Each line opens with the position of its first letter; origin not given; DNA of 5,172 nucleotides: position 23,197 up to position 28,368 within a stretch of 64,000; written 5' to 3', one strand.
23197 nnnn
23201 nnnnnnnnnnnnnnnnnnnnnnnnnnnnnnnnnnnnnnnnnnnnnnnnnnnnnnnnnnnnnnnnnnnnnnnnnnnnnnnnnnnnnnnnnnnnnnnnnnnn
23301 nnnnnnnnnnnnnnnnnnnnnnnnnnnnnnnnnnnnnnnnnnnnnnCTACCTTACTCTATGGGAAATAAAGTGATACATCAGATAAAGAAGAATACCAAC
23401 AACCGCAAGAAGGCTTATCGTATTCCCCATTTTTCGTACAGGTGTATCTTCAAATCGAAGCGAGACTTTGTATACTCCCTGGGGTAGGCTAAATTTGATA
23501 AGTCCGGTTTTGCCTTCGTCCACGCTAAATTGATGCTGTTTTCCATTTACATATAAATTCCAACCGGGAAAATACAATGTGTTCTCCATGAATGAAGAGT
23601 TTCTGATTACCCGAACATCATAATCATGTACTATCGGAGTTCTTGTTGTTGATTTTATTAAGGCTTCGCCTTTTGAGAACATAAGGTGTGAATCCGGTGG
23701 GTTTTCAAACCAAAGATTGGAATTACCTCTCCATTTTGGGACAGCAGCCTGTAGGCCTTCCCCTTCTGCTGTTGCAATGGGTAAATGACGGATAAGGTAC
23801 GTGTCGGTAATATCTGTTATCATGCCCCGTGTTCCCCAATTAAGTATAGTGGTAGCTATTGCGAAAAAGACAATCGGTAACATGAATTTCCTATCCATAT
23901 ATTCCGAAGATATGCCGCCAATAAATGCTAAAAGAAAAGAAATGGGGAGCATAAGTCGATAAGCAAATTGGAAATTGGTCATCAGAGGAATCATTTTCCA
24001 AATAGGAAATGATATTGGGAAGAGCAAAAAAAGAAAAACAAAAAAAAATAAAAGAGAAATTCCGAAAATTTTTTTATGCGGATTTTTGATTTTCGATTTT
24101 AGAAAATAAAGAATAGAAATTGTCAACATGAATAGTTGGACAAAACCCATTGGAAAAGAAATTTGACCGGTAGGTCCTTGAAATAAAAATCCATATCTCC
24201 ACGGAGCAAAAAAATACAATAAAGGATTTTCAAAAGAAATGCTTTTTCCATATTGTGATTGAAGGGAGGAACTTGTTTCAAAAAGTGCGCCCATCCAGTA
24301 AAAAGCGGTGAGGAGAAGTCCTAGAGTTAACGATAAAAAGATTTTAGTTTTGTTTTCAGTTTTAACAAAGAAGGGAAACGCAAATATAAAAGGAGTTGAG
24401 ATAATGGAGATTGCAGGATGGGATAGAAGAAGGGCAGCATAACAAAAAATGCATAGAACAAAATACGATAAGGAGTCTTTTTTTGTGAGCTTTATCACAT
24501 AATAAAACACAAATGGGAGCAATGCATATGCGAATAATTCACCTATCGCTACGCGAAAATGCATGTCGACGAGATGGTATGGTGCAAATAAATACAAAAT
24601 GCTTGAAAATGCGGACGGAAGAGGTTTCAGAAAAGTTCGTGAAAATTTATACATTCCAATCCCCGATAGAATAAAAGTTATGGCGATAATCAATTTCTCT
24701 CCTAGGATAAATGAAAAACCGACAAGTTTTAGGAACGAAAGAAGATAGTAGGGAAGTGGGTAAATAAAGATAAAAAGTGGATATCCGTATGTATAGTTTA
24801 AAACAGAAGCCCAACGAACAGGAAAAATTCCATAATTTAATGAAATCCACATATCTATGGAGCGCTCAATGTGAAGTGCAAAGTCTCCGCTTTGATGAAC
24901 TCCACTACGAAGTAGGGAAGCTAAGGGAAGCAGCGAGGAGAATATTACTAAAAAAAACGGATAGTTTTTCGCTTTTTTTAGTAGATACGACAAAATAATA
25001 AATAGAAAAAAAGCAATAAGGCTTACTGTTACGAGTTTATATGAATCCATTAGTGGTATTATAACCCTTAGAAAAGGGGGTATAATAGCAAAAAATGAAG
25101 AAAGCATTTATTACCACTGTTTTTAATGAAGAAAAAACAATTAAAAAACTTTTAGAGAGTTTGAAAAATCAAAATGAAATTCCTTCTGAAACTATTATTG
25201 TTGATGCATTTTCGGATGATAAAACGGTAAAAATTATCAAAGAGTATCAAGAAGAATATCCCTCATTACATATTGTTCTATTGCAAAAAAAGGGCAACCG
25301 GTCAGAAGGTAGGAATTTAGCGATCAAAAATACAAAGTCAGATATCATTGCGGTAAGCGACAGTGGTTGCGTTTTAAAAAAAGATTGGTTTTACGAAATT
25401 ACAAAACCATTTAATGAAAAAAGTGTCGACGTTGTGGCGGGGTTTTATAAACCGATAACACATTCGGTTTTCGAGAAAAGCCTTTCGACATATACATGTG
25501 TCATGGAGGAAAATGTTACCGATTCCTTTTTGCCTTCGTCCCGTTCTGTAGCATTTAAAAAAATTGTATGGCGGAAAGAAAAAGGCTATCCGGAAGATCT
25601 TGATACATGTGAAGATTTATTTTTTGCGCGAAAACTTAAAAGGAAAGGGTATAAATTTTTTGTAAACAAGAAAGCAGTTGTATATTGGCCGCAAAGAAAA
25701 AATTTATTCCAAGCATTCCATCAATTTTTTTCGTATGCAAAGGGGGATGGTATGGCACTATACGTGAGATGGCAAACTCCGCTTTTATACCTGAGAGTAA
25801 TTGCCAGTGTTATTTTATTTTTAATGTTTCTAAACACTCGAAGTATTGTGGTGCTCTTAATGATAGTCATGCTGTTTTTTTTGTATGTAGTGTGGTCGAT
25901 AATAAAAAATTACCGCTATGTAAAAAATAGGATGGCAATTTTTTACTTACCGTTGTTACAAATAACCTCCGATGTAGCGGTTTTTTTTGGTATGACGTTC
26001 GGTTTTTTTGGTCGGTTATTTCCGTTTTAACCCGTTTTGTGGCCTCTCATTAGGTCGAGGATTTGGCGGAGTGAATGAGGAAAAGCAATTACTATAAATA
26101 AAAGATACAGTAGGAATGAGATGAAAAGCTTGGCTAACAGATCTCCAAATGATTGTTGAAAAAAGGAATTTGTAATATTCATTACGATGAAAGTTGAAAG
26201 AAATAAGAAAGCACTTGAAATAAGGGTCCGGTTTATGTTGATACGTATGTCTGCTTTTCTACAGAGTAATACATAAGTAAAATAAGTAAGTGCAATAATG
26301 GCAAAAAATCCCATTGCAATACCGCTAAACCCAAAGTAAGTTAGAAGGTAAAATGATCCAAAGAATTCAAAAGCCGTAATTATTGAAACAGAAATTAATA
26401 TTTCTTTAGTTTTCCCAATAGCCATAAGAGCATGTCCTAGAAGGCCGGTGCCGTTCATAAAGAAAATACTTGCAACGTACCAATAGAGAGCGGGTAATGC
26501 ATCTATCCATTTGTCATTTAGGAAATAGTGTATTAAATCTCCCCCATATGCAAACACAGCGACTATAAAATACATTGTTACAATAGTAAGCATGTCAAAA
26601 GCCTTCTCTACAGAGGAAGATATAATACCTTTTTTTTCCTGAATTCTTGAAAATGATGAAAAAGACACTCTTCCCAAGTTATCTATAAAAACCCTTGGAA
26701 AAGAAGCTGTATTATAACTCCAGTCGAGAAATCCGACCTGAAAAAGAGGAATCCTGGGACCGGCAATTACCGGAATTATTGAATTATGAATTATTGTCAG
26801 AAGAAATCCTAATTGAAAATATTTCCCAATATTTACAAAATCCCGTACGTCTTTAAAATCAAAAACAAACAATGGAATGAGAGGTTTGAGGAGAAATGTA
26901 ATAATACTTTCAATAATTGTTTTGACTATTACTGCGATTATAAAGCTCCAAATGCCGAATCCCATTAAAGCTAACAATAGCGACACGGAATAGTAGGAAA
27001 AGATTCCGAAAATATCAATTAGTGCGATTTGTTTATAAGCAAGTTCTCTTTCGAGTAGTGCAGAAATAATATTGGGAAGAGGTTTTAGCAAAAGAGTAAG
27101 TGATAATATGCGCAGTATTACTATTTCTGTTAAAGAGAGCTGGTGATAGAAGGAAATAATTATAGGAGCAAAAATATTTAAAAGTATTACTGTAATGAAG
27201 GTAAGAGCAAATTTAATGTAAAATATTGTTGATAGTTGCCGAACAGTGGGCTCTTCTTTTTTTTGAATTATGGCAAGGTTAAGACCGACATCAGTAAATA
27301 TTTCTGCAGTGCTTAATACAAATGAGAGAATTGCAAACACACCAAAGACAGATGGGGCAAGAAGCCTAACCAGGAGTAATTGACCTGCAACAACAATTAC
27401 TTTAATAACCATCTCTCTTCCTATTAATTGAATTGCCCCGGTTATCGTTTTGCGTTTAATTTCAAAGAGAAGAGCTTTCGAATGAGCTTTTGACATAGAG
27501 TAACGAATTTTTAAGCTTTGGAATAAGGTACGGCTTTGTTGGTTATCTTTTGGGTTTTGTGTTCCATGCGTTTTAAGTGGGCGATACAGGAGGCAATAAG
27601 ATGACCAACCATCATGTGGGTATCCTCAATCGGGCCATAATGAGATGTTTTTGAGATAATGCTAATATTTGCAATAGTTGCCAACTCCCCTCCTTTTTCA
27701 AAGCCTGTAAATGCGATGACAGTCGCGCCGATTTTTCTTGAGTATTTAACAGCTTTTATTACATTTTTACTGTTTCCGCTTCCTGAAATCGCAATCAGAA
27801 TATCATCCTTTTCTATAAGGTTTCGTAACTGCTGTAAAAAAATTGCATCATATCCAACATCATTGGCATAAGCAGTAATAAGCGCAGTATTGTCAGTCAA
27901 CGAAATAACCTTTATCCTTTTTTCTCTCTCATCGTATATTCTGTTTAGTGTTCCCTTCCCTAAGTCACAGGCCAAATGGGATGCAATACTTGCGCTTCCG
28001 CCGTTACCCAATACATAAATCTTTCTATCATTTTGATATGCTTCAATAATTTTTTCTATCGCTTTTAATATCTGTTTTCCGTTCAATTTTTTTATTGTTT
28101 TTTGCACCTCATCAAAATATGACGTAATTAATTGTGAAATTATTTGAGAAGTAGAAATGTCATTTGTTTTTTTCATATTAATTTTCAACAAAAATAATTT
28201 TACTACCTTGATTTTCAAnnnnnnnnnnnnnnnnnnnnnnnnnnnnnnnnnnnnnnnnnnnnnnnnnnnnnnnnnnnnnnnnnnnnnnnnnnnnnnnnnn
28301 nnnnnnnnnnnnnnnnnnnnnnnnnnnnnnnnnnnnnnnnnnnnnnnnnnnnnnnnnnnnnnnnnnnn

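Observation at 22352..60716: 38 kb glycosylation supercluster with at least nine polytopic GT-C-like membrane proteins and several Dpm1-like GT2 synthases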

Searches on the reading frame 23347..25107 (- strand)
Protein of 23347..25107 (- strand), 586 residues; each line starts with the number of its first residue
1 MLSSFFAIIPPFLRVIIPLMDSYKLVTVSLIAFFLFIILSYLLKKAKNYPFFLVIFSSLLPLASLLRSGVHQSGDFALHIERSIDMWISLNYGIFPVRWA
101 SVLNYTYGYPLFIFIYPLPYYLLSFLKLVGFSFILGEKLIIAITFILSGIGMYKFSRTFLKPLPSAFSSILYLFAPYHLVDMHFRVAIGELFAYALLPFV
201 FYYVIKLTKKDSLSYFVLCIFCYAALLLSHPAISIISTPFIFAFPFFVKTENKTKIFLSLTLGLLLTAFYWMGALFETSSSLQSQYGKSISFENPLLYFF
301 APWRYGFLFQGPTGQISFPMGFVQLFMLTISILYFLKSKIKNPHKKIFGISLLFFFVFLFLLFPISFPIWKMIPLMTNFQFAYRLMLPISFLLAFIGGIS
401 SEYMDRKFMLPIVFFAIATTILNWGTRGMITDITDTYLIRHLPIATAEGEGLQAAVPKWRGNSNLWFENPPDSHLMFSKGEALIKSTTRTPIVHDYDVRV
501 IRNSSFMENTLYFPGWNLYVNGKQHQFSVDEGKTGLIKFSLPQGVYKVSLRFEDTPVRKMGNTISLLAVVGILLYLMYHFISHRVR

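Call 3: search_protein_families(library=pfam, proteins=[window:23347-25107:-], max_evalue=0.01)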
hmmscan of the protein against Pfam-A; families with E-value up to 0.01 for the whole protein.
window:23347-25107:- (586 aa): 2 families
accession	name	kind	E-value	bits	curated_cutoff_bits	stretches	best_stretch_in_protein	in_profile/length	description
PF10131.15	PTPS_related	-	6e-12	45.3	26.4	1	116-417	4-294/621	6-pyruvoyl-tetrahydropterin synthase related domain; membrane protein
PF09586.16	YfhO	-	0.0051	15.7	28.5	1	492-564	764-834/835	Bacterial membrane protein YfhO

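Call 11: search_protein_families(library=ncbifam, proteins=[window:23347-25107:-], max_evalue=0.01)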
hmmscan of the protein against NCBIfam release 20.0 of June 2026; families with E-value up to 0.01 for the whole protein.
window:23347-25107:- (586 aa): 0 families

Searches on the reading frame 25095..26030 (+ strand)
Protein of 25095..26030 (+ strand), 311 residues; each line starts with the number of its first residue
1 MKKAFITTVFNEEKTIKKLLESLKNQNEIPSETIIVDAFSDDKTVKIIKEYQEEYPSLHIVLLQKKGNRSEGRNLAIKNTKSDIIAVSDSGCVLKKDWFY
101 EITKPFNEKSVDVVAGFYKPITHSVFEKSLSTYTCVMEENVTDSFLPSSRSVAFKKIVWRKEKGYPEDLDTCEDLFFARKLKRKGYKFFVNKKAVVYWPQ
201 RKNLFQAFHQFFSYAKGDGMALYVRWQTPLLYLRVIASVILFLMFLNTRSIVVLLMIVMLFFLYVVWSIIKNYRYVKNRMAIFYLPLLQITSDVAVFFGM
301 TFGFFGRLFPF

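Call 3: search_protein_families(library=pfam, proteins=[window:25095-26030:+], max_evalue=0.01)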
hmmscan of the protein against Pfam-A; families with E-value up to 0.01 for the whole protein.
window:25095-26030:+ (311 aa): 4 families
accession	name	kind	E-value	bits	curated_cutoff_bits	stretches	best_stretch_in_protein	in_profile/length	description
PF00535.33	Glycos_transf_2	-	1.3e-25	90.7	23.3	1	6-130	3-127/168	Glycosyl transferase family 2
PF13641.12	Glyco_tranf_2_3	-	5.3e-15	56.5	27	1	5-210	5-223/230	Glycosyltransferase like family 2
PF13632.12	Glyco_trans_2_3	-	7.5e-06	26.3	27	1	152-268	76-196/198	Glycosyl transferase family group 2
PF13506.12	Glyco_transf_21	-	0.00017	21.6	21.7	1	78-209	27-167/174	Glycosyl transferase family 21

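Call 47: search_protein_families(library=ncbifam, proteins=[window:25095-26030:+], max_evalue=0.000001)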
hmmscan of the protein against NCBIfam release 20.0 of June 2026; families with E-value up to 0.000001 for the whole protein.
window:25095-26030:+ (311 aa): 10 families
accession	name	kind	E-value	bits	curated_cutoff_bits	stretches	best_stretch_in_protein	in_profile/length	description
TIGR03965.1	mycofact_glyco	equivalog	3.6e-15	55.8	280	1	9-260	82-346/467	mycofactocin biosynthesis glycosyltransferase MftF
TIGR04283.1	glyco_like_mftF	equivalog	6.5e-15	55.3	182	1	6-195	4-182/221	TIGR04283 family arsenosugar biosynthesis glycosyltransferase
NF007482.0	PRK10073.1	equivalog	5e-13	48.8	423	1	5-114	10-118/334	glycosyltransferase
NF038302.1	EPS_HpsE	equivalog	5e-13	48.7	300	1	8-127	8-129/307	hormogonium polysaccharide biosynthesis glycosyltransferase HpsE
NF047683.1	TeichurnBiosyTuaG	equivalog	1.2e-11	44.7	400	1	5-98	10-103/252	teichuronic acid biosynthesis protein TuaG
TIGR03937.1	PgaC_IcaA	equivalog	5e-11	42.2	422.3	1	5-109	49-153/407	poly-beta-1,6-N-acetyl-D-glucosamine synthase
TIGR03472.1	HpnI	equivalog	4.8e-09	35.5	310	1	12-149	52-188/373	bacteriohopanetetrol glucosamine biosynthesis glycosyltransferase HpnI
TIGR04195.1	S_glycosyl_SunS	equivalog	5.4e-09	35.4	350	1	9-114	65-166/421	SunS family peptide S-glycosyltransferase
NF041875.1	EPS_EpsD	equivalog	7.3e-09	35.5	370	1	10-211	8-219/325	exopolysaccharide biosynthesis glycosyltransferase EpsD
TIGR03111.1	glyc2_xrt_Gpos1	hypoth_equivalog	4.2e-08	32.4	363.95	1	5-116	53-167/439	TIGR03111 family XrtG-associated glycosyltransferase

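Call 54: search_solved_structures(query=window:25095-26030:+, max_evalue=0.01)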
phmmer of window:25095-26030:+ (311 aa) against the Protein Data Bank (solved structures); distinct sequences matched with E-value up to 0.01: 19.
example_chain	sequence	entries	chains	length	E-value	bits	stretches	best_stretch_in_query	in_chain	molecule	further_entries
5tze_C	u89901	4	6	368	5.3e-09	39.3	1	1-201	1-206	Glycosyl transferase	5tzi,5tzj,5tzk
5tz8_A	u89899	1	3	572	1.3e-08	38.1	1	1-201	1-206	Glycosyl transferase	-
6yv7_B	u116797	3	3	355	3.4e-07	33.4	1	6-192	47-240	Glycosyl transferase, family 2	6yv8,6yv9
6yv7_A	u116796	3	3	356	3.4e-07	33.4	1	6-192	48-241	Glycosyl transferase, family 2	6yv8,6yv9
2z87_A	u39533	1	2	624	0.00025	24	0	9-99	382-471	Chondroitin synthase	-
2z86_A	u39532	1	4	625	0.00026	24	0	9-99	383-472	Chondroitin synthase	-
9omj_A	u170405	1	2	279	0.00042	23.2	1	7-117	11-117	Glycosyltransferase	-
9omm_A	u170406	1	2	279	0.00045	23.1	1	7-117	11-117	Glycosyltransferase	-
9omh_A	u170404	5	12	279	0.00045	23.1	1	7-117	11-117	Glycosyltransferase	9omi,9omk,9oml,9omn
3bcv_A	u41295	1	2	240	0.00052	23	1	4-122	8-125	Putative glycosyltransferase protein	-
8bz4_A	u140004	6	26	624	0.00056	22.8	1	7-117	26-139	Glycosyltransferase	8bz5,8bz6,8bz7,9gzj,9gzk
7msp_A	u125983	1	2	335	0.00065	22.6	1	8-98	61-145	SPbeta prophage-derived glycosyltransferase SunS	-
8bz8_A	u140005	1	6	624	0.0007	22.5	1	7-116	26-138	Glycosyltransferase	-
7msn_A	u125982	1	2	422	0.00092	22.1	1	8-98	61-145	SPbeta prophage-derived glycosyltransferase SunS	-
6h1j_A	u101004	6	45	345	0.0021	20.9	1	4-180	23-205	Probable ss-1,3-N-acetylglucosaminyltransferase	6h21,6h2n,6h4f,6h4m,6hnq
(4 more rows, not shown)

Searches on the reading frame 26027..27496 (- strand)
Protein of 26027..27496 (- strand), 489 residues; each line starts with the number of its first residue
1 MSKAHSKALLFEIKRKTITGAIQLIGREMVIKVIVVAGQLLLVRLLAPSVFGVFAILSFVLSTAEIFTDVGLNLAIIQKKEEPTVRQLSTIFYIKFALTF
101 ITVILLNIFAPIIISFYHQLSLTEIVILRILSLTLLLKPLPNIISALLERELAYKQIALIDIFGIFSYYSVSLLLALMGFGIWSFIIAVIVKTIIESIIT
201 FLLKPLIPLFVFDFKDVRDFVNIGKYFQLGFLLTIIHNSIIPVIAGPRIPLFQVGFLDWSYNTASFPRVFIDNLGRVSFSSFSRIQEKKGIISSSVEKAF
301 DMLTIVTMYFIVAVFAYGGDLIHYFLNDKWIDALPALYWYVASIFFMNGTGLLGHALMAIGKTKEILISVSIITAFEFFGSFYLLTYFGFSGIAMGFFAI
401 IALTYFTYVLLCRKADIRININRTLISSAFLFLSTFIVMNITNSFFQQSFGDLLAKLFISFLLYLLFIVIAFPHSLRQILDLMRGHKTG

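Call 3: search_protein_families(library=pfam, proteins=[window:26027-27496:-], max_evalue=0.01)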
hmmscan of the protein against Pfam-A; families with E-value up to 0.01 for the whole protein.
window:26027-27496:- (489 aa): 2 families
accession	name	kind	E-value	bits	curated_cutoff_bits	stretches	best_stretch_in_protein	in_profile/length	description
PF13440.11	Polysacc_synt_3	-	1.4e-50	172.6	23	1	41-334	1-292/293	Polysaccharide biosynthesis protein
PF01943.22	Polysacc_synt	-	1.3e-11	44.9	28.2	1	40-285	24-273/274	Polysaccharide biosynthesis protein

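Call 47: search_protein_families(library=ncbifam, proteins=[window:26027-27496:-], max_evalue=0.000001)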
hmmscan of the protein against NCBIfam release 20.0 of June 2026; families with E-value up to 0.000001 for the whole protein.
window:26027-27496:- (489 aa): 3 families
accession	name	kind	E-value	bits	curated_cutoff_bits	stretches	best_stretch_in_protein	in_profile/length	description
NF047674.1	TeichurnBiosyTuaB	equivalog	2.9e-28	99.1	580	1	15-468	6-466/469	teichuronic acid biosynthesis protein TuaB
NF007773.0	PRK10459.1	equivalog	6.8e-27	94.6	273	1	14-472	4-468/492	MOP flippase family protein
NF058658.1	Oglyco_Wzx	exception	6.8e-21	74.8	720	1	30-471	23-463/478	O-glycosylation flippase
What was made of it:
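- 26027..27496 (-): Wzx/MOP-family flippase. Polysacc_synt_3 1.4e-50 (call 3); TuaB / MOP flippase / O-glycosylation flippase hits (call 47)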

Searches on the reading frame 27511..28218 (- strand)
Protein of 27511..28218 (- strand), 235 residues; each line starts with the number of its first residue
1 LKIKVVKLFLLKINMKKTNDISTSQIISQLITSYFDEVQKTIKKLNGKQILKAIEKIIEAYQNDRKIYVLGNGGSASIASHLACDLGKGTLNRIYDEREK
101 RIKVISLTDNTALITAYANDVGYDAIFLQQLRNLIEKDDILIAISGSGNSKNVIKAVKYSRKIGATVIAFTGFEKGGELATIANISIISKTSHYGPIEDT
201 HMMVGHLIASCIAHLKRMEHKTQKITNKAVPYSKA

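Call 3: search_protein_families(library=pfam, proteins=[window:27511-28218:-], max_evalue=0.01)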
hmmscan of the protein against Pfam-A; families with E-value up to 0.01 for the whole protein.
window:27511-28218:- (235 aa): 3 families
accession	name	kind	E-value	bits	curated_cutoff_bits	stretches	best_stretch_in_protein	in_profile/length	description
PF13580.11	SIS_2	-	4.9e-24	85.4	27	1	34-172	2-138/138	SIS domain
PF01380.27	SIS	-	9.9e-12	45.2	25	1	114-174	30-90/131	SIS domain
PF01764.32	Lipase_3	-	0.0014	19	22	0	34-108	37-101/140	Lipase (class 3)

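Call 18: search_protein_families(library=ncbifam, proteins=[window:27511-28218:-], max_evalue=0.00001)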
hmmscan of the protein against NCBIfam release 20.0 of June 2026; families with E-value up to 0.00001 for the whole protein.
window:27511-28218:- (235 aa): 17 families
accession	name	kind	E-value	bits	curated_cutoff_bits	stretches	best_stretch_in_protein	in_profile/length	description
NF010546.0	PRK13936.1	equivalog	2.6e-33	115.5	276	1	28-213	8-189/197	phosphoheptose isomerase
TIGR00441.1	gmhA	equivalog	1.3e-30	106.5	209.45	1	56-212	3-153/154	D-sedoheptulose 7-phosphate isomerase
NF010547.0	PRK13938.1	equivalog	2.3e-26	92.7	320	1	50-214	27-189/196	D-sedoheptulose 7-phosphate isomerase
NF001628.0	PRK00414.1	equivalog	5.2e-25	88.2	265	1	29-212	4-186/192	D-sedoheptulose 7-phosphate isomerase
NF008138.0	PRK10886.1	equivalog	1.8e-22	80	352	1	49-204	26-178/196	DnaA initiator-associating protein DiaA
NF009222.0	PRK12570.1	subfamily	5.2e-13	48.5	255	1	20-189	27-189/307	N-acetylmuramic acid 6-phosphate etherase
NF002805.0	PRK02947.1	subfamily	6.5e-12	45.1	135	1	30-174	3-144/247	sugar isomerase domain-containing protein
TIGR03127.2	RuMP_HxlB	equivalog_domain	7.1e-12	45.6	160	1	134-188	69-122/178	6-phospho-3-hexuloisomerase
NF008458.0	PRK11337.1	equivalog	6.4e-11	41.8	378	1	133-191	184-241/293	MurR/RpiR family transcriptional regulator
NF040776.2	AlsR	equivalog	3.9e-10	39.1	400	1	132-190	171-228/279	transcriptional repressor AlsR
NF003915.0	PRK05441.1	subfamily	2.5e-09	36.6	168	1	19-191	19-184/300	N-acetylmuramic acid 6-phosphate etherase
NF041755.1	RuMP_HxlAB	equivalog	2.7e-08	33.2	500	1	135-195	286-346/391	bifunctional 3-hexulose-6-phosphate synthase/6-phospho-3-hexuloisomerase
NF008451.0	PRK11302.1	subfamily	1.7e-07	31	296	0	123-192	160-228/286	transcriptional regulator HexR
NF010701.0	PRK14101.1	equivalog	2.1e-07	29.6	920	1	123-211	500-585/638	bifunctional transcriptional regulator/glucokinase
TIGR00274.1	TIGR00274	equivalog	5e-07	29.1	302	1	29-187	23-175/291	N-acetylmuramic acid 6-phosphate etherase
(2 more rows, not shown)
